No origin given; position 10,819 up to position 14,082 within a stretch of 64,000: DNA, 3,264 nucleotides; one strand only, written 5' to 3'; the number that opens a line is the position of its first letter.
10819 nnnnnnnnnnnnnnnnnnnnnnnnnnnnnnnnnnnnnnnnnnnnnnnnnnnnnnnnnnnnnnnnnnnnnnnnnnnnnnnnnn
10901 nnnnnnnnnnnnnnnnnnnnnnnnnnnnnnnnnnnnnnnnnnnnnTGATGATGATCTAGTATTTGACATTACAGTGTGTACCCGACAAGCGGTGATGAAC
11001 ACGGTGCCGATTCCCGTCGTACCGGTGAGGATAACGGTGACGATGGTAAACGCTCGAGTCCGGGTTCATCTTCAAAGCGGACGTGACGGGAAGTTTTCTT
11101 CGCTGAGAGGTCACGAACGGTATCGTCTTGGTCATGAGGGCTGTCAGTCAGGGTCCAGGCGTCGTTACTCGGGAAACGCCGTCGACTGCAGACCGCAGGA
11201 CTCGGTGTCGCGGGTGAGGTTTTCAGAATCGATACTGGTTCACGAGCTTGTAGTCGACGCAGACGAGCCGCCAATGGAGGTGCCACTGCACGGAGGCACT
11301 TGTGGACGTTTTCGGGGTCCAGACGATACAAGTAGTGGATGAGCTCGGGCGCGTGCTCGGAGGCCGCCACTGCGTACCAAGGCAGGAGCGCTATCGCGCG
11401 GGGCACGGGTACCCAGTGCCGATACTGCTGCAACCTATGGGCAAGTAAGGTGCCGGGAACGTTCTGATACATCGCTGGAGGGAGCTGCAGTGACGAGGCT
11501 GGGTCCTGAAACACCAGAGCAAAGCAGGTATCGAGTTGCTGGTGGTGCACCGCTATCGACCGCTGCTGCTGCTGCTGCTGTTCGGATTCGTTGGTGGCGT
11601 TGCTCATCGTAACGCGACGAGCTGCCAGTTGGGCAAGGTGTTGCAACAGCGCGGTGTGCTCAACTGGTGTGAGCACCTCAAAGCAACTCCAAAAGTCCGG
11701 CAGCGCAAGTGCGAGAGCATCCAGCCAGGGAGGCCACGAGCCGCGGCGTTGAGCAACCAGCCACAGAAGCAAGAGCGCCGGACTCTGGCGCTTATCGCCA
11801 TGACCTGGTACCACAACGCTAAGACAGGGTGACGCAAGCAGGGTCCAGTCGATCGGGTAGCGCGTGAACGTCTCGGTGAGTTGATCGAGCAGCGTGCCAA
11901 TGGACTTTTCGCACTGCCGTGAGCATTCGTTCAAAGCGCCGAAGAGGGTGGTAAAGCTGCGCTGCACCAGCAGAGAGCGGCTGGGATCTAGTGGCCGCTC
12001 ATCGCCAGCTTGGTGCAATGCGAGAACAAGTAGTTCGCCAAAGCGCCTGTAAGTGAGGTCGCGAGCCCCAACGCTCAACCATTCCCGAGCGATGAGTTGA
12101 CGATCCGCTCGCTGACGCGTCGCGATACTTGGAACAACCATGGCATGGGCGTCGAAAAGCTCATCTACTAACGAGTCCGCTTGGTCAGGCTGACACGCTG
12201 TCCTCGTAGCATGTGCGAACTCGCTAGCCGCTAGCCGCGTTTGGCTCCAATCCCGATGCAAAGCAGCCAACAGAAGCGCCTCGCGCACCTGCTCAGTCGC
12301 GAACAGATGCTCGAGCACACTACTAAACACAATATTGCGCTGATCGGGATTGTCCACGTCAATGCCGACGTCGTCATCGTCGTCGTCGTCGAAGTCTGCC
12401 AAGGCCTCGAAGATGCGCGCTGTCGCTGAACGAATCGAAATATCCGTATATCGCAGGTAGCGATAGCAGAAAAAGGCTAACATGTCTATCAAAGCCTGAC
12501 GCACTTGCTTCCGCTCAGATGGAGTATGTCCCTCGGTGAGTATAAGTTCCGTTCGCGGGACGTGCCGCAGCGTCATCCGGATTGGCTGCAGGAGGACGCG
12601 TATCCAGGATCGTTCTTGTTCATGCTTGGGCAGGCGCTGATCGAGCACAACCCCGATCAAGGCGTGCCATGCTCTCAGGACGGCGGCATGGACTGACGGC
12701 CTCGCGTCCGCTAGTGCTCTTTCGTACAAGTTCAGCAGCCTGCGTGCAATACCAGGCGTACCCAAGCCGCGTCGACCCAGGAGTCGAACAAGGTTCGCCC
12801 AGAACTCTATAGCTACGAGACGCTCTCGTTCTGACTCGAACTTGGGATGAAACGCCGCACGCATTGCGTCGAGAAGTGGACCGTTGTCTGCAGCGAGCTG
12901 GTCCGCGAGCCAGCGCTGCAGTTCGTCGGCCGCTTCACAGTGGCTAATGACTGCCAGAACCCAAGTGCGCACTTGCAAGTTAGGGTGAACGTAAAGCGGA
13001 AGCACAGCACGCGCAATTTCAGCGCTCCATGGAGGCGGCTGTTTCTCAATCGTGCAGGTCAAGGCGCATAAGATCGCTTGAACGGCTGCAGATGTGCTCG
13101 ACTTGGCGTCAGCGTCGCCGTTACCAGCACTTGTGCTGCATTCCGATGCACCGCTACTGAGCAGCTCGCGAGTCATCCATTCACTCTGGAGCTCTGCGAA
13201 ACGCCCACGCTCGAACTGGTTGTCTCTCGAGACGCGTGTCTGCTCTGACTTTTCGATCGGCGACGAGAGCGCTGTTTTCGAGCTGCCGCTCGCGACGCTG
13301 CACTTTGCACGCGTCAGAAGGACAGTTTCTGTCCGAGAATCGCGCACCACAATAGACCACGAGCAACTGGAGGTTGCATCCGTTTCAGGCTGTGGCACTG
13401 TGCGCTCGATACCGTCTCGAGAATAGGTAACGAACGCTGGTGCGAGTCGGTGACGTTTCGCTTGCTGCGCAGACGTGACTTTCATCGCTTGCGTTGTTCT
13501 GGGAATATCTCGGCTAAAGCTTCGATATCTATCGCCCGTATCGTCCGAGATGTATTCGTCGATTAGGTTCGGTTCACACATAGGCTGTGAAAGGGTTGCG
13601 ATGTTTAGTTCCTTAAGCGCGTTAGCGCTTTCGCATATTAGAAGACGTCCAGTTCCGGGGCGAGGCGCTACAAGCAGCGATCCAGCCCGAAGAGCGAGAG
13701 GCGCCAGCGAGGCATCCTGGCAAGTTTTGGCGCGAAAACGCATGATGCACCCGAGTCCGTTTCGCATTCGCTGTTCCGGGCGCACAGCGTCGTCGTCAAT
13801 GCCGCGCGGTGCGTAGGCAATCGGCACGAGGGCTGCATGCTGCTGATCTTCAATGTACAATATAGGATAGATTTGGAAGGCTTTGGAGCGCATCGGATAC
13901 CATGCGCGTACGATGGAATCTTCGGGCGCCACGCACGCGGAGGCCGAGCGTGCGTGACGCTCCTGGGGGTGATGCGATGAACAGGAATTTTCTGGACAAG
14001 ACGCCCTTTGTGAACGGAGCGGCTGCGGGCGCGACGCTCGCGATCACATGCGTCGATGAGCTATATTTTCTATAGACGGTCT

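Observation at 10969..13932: Large helical protein ending in SILK then RVxF: candidate PP1-targeting subunit, possibly a compact RIF1-like protein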

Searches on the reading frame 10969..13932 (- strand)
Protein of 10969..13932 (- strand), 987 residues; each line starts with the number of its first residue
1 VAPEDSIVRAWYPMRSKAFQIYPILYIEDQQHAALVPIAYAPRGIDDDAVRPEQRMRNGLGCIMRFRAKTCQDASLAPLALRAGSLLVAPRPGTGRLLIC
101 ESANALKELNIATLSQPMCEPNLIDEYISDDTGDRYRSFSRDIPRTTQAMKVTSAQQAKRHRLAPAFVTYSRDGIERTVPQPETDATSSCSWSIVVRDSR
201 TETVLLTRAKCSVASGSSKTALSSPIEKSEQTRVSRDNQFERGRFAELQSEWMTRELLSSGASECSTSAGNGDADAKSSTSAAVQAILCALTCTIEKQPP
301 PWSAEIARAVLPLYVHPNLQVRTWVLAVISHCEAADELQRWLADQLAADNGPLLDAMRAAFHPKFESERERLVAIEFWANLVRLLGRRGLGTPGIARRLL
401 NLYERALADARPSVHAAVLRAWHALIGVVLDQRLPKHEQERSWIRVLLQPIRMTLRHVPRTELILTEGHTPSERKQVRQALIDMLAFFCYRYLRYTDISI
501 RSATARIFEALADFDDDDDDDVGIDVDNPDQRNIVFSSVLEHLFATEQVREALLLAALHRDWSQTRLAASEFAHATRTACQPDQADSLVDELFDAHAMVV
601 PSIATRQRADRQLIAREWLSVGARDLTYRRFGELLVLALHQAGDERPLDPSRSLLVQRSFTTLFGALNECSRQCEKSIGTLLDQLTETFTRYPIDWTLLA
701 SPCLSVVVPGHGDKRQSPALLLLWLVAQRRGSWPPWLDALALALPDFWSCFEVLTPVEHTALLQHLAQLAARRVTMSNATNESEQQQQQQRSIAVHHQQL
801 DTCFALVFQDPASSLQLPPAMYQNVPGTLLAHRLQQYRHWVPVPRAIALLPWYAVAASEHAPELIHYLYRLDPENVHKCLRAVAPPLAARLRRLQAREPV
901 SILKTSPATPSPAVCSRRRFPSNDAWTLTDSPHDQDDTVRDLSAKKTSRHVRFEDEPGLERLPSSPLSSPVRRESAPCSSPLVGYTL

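Call 3: search_protein_families(library=pfam, proteins=[window:10969-13932:-], max_evalue=10)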
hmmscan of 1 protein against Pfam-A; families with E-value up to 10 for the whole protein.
window:10969-13932:- (987 aa): 0 families

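Call 4: search_solved_structures(query=window:10969-13932:-, max_evalue=10)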
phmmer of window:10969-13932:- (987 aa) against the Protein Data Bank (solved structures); distinct sequences matched with E-value up to 10: 0.

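Call 6: find_homologous_proteins(query=window:10969-13932:-, max_evalue=0.001)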
Query window:10969-13932:- (987 aa): 1 proteins with E <= 0.001 among 8000 candidates.
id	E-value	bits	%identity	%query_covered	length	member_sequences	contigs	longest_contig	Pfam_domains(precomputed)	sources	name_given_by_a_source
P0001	0.0e+0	2169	99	99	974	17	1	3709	-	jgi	-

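Call 8: list_cluster_members(proteins=[P0001])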
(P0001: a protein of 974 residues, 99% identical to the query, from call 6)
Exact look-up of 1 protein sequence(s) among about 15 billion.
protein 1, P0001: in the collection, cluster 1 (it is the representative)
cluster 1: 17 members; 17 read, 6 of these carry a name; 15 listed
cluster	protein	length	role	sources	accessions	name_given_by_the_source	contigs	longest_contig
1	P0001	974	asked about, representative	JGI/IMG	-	-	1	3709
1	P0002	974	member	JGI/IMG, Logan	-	hypothetical protein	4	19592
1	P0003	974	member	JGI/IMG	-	hypothetical protein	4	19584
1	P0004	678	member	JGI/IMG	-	hypothetical protein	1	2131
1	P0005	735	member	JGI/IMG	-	hypothetical protein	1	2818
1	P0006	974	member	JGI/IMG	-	hypothetical protein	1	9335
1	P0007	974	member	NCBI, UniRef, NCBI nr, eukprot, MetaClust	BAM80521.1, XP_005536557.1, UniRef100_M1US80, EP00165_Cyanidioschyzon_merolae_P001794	hypothetical protein CYME_CMK146C [Cyanidioschyzon merolae strain 10D] | Uncharacterized protein n=1 Tax=Cyanidioschyzon merolae (strain NIES-3377 / 10D) ... | XP_005536557.1 hypothetical protein CYME_CMK146C [Cyanidioschyzon merolae strain 10D]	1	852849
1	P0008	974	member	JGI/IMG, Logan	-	-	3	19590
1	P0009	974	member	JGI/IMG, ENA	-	-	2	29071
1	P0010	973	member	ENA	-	-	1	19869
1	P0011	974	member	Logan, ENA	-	-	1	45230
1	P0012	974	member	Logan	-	-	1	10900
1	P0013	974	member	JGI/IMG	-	-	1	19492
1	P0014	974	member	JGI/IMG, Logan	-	-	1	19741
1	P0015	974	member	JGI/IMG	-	-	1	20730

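Call 25: search_protein_representatives(protein=window:10969-13893:-)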
Query: 974 residues. Proteins with E-value up to 0.001 (for the whole library): 3; up to 1e-10: 3; up to 1e-30: 3. The best 3 are listed.
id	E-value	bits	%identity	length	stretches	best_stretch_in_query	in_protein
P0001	0.0e+00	2168.6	99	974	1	1-974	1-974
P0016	1.9e-110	387.0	41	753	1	238-943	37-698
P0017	7.5e-34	133.5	90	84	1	794-867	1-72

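Call 30: find_homologous_proteins(query=A2, max_evalue=10)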
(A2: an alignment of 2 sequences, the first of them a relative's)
Query A2 (2 sequences) (974 aa, profile of the alignment): 1 proteins with E <= 10 among 8000 candidates.
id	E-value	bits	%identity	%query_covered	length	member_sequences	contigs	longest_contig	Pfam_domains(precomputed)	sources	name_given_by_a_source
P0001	0.0e+0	1997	99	100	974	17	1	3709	-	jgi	-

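Call 32: list_cluster_members(proteins=[P0016])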
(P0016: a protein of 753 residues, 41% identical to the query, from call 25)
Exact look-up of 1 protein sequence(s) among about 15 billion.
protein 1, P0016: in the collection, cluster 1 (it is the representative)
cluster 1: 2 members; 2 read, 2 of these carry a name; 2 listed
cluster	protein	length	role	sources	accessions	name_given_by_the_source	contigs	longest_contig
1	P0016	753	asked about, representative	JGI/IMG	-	hypothetical protein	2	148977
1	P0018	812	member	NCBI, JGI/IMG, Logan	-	hypothetical protein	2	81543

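Call 33: search_solved_structures(query=A2, max_evalue=10, show_alignments=3)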
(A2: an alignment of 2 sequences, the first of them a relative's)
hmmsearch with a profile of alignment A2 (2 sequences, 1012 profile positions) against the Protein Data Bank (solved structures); distinct sequences matched with E-value up to 10: 1.
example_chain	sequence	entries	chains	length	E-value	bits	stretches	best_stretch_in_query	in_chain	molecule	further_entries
8pz0_A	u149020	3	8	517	2.5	9.1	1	745-800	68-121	Probable cytosol aminopeptidase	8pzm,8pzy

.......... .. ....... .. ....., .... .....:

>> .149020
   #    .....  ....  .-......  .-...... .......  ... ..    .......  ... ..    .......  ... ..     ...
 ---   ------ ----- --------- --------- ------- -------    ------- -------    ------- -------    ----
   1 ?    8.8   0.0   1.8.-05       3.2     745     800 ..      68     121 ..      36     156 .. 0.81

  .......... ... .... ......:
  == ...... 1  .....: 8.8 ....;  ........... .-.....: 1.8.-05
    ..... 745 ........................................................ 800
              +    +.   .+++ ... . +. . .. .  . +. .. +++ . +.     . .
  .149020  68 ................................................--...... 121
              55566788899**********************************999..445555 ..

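Call 35: search_protein_families(library=pfam, proteins=[P0016, P0018], max_evalue=10)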
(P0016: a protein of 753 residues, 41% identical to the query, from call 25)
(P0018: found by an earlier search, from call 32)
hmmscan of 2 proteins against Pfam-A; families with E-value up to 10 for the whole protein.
P0016 (753 aa): 2 families
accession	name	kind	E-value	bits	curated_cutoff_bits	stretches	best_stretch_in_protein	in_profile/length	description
PF12231.13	Rif1_N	-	0.00013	21.5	23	1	135-236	225-325/374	Rap1-interacting factor 1 N terminal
PF04778.17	LMP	-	0.21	11.9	26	1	42-84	97-139/158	LMP repeated region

P0018 (812 aa): 2 families
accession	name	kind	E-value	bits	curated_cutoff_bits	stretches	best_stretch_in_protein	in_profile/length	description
PF12231.13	Rif1_N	-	0.00015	21.3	23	1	194-295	225-325/374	Rap1-interacting factor 1 N terminal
PF04778.17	LMP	-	0.24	11.8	26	1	101-143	97-139/158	LMP repeated region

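Call 46: predict_structure(alignment_id=A2)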
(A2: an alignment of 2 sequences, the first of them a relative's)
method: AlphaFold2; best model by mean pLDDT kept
length: 974 residues; sequences in the alignment: 2
mean_pLDDT: 51.0   pTM: 0.39
mean pLDDT of the five models: 51.0, 45.5, 45.3, 43.3, 41.1
residues with pLDDT >= 90: 0; 70-90: 244; 50-70: 242; < 50: 488
segments of 3 or more residues with pLDDT < 50: 1-270, 285-287, 421-428, 452-456, 503-515, 548-615, 635-640, 696-699, 768-777, 883-974
pLDDT, mean of each block of 10 residues (from residue 1): 28 31 28 32 30 27 30 37 37 34 28 26 23 26 27 30 33 26 30 26 26 29 33 36 36 35 42 54 55 70 73 73 75 70 75 75 82 66 72 76 79 65 51 75 59 50 72 74 64 71 46 49 62 58 50 36 36 37 33 37 39 49 59 48 55 57 62 70 68 52 69 67 72 66 60 74 59 50 74 74 66 81 78 82 80 80 80 72 41 29 26 28 29 27 32 30 28 26
secondary structure, 60 per line:
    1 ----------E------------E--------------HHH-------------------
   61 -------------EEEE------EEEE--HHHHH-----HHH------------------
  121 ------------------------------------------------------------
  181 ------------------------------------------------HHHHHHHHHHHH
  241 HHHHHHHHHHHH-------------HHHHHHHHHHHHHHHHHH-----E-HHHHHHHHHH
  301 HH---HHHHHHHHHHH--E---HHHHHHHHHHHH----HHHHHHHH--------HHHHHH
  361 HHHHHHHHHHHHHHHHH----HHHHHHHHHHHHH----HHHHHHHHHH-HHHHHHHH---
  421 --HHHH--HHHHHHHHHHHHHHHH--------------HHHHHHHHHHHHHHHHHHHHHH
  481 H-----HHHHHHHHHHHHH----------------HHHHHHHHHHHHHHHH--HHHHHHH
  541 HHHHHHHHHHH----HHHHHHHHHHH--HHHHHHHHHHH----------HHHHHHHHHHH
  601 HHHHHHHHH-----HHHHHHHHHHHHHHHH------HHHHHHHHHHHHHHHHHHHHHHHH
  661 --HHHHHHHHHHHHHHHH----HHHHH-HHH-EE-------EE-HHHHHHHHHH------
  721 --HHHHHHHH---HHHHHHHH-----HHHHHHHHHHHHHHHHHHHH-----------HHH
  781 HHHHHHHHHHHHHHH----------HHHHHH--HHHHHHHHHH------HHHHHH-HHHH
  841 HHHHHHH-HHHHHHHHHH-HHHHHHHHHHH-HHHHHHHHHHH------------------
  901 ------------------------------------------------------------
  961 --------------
elements in order (helices of 4 or more, strands of 3 or more residues): E74-77 E84-87 H90-94 H229-252 H266-283 H291-302 H306-316 H323-334 H339-346 H355-377 H382-394 H399-408 H410-417 H423-426 H429-444 H459-481 H487-499 H516-531 H534-551 H556-566 H569-579 H590-609 H615-630 H637-660 H663-678 H683-687 H705-714 H723-730 H734-741 H747-766 H778-795 H806-811 H814-823 H830-835 H837-847 H849-858 H860-870 H872-882

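Call 52: find_encoding_contigs(protein=P0016, flank=10000, max_places=3)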
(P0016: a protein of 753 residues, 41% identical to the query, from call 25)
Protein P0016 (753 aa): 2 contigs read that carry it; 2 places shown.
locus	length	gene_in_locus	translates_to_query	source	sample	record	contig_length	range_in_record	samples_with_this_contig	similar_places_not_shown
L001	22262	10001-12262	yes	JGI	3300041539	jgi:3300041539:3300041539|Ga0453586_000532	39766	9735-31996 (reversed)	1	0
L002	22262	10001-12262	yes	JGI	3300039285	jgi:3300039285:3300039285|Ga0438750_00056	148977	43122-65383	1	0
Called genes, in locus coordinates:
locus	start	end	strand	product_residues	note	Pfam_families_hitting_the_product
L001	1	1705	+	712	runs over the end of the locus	PF00009:GTP_EFTU, PF03144:GTP_EFTU_D2, PF22042:EF-G_D2, PF14492:EFG_III, PF16658:RF3_C (weak), PF03764:EFG_IV, PF00679:EFG_C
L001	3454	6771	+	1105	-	PF14678:FANCI_S4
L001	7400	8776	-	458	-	PF13328:HD_4, PF04607:RelA_SpoT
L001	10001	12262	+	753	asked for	-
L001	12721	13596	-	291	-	-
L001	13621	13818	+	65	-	-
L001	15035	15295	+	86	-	-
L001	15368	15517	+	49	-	-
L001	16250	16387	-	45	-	-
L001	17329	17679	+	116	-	-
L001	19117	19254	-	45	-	-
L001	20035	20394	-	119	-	-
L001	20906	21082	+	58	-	-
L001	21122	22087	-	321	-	-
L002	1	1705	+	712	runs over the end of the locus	PF00009:GTP_EFTU, PF03144:GTP_EFTU_D2, PF22042:EF-G_D2, PF14492:EFG_III, PF16658:RF3_C (weak), PF03764:EFG_IV, PF00679:EFG_C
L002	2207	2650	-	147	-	-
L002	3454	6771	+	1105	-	PF14678:FANCI_S4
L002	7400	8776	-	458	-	PF13328:HD_4, PF04607:RelA_SpoT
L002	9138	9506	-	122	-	-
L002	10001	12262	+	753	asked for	-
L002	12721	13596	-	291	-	-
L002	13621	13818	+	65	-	-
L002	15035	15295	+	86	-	-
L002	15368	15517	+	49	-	-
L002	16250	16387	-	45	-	-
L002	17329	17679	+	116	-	-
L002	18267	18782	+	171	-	-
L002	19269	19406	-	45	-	-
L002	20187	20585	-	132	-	-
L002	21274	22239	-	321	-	-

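Call 53: fold_search(model_id=the predicted structure, library=pdb)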
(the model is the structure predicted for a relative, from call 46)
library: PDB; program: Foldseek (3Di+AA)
matches with E <= 10: 814; with E <= 0.001: 8
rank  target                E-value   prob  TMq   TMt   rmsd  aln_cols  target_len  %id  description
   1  7evn_C                3.6e-05  1.00  0.15  0.16  19.1       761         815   12  The cryo-EM structure of the DDX42-SF3b complex (released 2022-08-03)
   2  5ife_C                1.6e-04  1.00  0.15  0.16  19.6       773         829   12  Crystal structure of the human SF3b core complex (released 2016-10-26)
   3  7sqc_N3               2.3e-04  1.00  0.17  0.28  17.9       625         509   12  Ciliary C1 central pair apparatus isolated from Chlamydomonas reinhardtii (released 2022-04-13)
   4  6qx9_B1               5.2e-04  0.99  0.15  0.16  18.3       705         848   12  Structure of a human fully-assembled precatalytic spliceosome (pre-B complex). (released 2019-04-17)
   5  2qna_A                7.8e-04  1.00  0.18  0.22  20.4       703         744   14  Crystal structure of human Importin-beta (127-876) in complex with the IBB-domain of Snurportin1 (1-65) (released 2008-04-08)
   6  7sqc_N0               8.4e-04  1.00  0.16  0.29  17.2       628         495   12  Ciliary C1 central pair apparatus isolated from Chlamydomonas reinhardtii (released 2022-04-13)
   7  1qgr_A                9.1e-04  1.00  0.19  0.21  17.8       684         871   13  STRUCTURE OF IMPORTIN BETA BOUND TO THE IBB DOMAIN OF IMPORTIN ALPHA (II CRYSTAL FORM, GROWN AT LOW PH) (released 1999-05-24)
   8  7z8t_D                9.9e-04  0.99  0.16  0.14  22.3       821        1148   11  CAND1-SCF-SKP2 CAND1 engaged SCF rocked (released 2023-04-19)
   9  9hfl_A                1.1e-03  1.00  0.20  0.19  18.0       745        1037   10  Cryo-EM structure of the human snRNA export complex comprising CBC-PHAX-CRM1-RanGTP and capped-RNA (released 2025-07-16)
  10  9k1y_C                1.2e-03  0.99  0.16  0.18  17.8       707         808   13  Structure of the SF3B core, harboring the R625H mutation in SF3B1, in complex with intron-U2 snRNA (released 2025-09-03)
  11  5yu6_C                1.3e-03  1.00  0.18  0.17  21.6       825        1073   12  CRYSTAL STRUCTURE OF EXPORTIN-5:RANGTP COMPLEX (released 2018-08-29)
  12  7z8r_D                1.3e-03  0.99  0.15  0.14  22.3       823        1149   12  CAND1-CUL1-RBX1 (released 2023-04-19)
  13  5ysu_C                1.5e-03  1.00  0.17  0.16  20.0       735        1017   11  Plumbagin in complex with CRM1-RanM189D-RanBP1 (released 2018-11-21)
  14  8or3_C                2.0e-03  1.00  0.17  0.15  18.3       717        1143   14  CAND1-CUL1-RBX1-SKP1-SKP2-DCNL1 (released 2023-06-28)
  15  6ff4_u                2.0e-03  0.97  0.14  0.15  18.5       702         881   13  human Bact spliceosome core structure (released 2018-08-29)
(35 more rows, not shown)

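Call 60: find_related_loci(query=A2, collection=metagenome_contigs, flank=3000)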
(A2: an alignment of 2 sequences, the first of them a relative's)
Query A2 (974 aa) in metagenome_contigs; peptide patterns used: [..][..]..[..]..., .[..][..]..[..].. (x = any residue, [..] = any of these).
152 stretches matched a pattern; 3 encode a relative of the query (tblastn E <= 1e-3); 3 distinct loci.
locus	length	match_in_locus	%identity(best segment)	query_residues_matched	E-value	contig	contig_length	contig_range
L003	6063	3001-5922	99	1-974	0e+0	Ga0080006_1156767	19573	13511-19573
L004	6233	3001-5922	99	1-974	0e+0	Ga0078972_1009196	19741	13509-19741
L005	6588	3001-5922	99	1-974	0e+0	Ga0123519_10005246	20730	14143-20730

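Call 65: search_protein_families(library=pfam, proteins=[L002:12721-18216:-], max_evalue=0.001)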
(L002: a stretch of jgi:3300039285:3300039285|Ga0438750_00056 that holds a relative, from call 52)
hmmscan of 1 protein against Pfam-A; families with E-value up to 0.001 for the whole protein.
L002:12721-18216:- (1831 aa): 2 families
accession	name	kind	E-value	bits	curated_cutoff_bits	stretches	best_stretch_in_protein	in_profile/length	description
PF08311.18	Mad3_BUB1_I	-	1.3e-33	116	31.4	1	143-263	13-123/123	Mad3/BUB1 homology region 1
PF17014.10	Mad3_BUB1_I_2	-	4e-05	24.1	37.6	1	198-289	9-98/128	Putative Mad3/BUB1 like region 1 protein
